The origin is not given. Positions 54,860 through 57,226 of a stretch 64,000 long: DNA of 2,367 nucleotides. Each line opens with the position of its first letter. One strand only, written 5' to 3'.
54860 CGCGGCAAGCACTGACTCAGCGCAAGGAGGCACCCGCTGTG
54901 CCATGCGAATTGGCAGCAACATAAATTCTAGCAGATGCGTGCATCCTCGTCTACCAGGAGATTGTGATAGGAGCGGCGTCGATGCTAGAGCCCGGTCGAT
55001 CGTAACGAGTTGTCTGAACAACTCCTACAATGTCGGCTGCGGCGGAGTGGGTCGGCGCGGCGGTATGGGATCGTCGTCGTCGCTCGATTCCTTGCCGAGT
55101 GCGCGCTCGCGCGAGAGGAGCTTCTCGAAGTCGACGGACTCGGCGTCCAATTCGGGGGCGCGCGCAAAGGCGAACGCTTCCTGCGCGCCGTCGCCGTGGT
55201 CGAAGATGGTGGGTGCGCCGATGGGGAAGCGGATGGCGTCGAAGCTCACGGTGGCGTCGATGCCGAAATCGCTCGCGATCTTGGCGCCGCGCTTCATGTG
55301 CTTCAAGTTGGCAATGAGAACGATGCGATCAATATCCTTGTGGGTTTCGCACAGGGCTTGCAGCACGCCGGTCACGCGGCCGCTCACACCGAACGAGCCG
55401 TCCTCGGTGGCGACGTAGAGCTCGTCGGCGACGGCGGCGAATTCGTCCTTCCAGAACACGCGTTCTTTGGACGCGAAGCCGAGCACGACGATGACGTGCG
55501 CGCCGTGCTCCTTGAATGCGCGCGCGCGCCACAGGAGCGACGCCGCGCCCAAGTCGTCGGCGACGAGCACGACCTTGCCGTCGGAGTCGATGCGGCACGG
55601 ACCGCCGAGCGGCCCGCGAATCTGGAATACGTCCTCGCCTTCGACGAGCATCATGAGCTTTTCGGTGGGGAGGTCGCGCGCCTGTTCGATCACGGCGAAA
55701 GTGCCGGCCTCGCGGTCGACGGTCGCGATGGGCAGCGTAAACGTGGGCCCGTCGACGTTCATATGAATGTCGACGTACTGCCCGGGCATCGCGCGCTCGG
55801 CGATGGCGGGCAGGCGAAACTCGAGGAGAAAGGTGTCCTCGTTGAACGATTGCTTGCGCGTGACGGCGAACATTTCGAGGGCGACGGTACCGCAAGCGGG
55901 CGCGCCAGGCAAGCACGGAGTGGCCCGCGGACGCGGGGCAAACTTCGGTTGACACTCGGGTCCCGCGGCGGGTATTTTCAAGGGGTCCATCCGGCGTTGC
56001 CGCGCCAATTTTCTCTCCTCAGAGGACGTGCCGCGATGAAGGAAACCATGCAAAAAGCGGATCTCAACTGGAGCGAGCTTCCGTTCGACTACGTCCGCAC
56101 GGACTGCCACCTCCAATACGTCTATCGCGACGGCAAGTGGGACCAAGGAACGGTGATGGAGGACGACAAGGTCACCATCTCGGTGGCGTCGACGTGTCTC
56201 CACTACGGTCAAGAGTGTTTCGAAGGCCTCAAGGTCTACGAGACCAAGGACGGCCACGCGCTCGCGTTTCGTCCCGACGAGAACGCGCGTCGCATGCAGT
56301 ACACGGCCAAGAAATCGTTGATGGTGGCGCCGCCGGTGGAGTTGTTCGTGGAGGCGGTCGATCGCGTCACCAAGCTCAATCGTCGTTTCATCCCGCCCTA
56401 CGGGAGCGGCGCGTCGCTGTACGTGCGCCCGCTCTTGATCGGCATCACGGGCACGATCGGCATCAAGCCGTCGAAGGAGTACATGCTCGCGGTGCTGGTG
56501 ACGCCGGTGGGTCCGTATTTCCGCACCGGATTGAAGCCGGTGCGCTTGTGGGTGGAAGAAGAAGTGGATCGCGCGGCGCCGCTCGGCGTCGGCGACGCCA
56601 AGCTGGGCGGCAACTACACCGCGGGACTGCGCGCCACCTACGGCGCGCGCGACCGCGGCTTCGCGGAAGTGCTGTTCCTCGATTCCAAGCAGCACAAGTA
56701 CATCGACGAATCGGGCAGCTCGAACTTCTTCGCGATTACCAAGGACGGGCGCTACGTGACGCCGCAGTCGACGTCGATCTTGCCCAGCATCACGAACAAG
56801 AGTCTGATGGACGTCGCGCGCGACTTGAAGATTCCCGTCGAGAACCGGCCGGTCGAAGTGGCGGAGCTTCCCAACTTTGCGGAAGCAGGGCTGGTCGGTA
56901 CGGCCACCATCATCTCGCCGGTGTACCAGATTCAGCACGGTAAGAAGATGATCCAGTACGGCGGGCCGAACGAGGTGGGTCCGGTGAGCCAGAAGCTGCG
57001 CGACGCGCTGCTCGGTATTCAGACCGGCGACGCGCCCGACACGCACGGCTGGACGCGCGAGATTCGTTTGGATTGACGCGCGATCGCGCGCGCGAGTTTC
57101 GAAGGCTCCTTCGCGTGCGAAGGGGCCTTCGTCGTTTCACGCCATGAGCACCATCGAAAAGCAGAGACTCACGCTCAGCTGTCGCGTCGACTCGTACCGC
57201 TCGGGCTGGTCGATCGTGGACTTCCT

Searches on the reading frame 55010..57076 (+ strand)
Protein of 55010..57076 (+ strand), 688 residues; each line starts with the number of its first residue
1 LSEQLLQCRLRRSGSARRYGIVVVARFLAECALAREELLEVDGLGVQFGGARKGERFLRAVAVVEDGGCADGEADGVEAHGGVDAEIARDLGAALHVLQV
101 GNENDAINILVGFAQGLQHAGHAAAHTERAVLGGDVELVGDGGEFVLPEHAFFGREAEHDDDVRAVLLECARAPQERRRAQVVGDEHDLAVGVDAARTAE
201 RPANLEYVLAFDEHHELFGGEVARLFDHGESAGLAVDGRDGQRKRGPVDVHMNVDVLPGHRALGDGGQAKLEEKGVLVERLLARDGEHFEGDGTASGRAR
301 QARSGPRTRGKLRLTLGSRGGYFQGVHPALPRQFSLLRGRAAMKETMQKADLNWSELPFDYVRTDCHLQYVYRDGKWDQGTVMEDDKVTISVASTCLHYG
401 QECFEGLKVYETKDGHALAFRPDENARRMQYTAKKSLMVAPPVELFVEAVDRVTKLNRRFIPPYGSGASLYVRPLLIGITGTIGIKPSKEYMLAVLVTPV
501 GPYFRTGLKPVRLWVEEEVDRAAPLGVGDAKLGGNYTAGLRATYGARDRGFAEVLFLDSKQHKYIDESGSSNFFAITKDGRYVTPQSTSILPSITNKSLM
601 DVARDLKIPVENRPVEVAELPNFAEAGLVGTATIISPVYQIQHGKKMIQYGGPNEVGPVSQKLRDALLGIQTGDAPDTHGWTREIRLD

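Call 67: search_protein_families(library=pfam, proteins=[window:55010-57076:+], max_evalue=0.001)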
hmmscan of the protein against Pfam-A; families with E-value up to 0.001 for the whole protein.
window:55010-57076:+ (688 aa): 1 family
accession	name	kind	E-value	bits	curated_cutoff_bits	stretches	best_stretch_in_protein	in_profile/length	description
PF01063.24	Aminotran_4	-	1.6e-28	100.6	28.5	1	403-641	2-223/223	Amino-transferase class IV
